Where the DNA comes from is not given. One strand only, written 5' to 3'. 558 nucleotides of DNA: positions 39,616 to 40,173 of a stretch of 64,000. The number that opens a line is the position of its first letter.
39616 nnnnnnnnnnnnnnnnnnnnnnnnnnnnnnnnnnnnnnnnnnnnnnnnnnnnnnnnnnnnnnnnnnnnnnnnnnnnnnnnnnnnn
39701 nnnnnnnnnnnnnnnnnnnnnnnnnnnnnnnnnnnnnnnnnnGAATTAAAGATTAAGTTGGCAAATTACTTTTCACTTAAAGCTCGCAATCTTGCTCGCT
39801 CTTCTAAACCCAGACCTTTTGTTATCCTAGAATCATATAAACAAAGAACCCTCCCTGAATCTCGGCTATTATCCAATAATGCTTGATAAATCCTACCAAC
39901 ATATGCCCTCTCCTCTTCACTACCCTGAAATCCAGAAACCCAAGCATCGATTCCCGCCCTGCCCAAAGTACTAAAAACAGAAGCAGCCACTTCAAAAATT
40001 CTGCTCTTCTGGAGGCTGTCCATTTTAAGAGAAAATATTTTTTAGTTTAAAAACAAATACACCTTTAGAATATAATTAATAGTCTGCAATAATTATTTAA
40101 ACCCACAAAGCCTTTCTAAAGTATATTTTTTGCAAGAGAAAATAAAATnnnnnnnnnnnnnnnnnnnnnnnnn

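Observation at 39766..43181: Foreign-composition insert encoding a LexA-like-wHTH / metallophosphatase fusion protein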

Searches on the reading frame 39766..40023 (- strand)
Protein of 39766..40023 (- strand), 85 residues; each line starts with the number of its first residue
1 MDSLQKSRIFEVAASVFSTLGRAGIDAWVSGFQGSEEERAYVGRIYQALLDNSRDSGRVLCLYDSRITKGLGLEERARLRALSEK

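Call 3: search_protein_families(library=pfam, proteins=[window:39766-40023:-], max_evalue=0.1)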
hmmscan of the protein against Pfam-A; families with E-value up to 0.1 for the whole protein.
window:39766-40023:- (85 aa): 0 families

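Call 4: search_protein_families(library=ncbifam, proteins=[window:39766-40023:-], max_evalue=0.1)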
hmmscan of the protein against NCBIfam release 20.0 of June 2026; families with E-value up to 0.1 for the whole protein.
window:39766-40023:- (85 aa): 0 families

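Call 5: search_protein_families(library=phrogs, proteins=[window:39766-40023:-], max_evalue=0.1)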
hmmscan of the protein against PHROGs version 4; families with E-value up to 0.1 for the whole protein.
window:39766-40023:- (85 aa): 0 families

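Call 6: search_protein_families(library=padloc, proteins=[window:39766-40023:-], max_evalue=0.1)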
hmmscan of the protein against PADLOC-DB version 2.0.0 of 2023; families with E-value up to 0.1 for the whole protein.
window:39766-40023:- (85 aa): 0 families

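Call 106: find_homologous_proteins(query=window:39766-40023:-, max_evalue=0.001)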
Query window:39766-40023:- (85 aa): 5 proteins with E <= 0.001 among 11 candidates.
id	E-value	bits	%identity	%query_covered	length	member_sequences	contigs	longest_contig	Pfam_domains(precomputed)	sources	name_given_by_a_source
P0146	1.2e-46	174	100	100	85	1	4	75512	-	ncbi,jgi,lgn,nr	ncbi:hypothetical protein FJZ17_00225 [Candidatus Pacearchaeota archaeon]|nr:hypothetical protein [C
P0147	2.0e-38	147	86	99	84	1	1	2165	-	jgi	-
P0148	1.6e-35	138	81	98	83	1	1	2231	-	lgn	-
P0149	1.7e-35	138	82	98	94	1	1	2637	-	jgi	jgi:hypothetical protein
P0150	2.6e-31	125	75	98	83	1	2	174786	-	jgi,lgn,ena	-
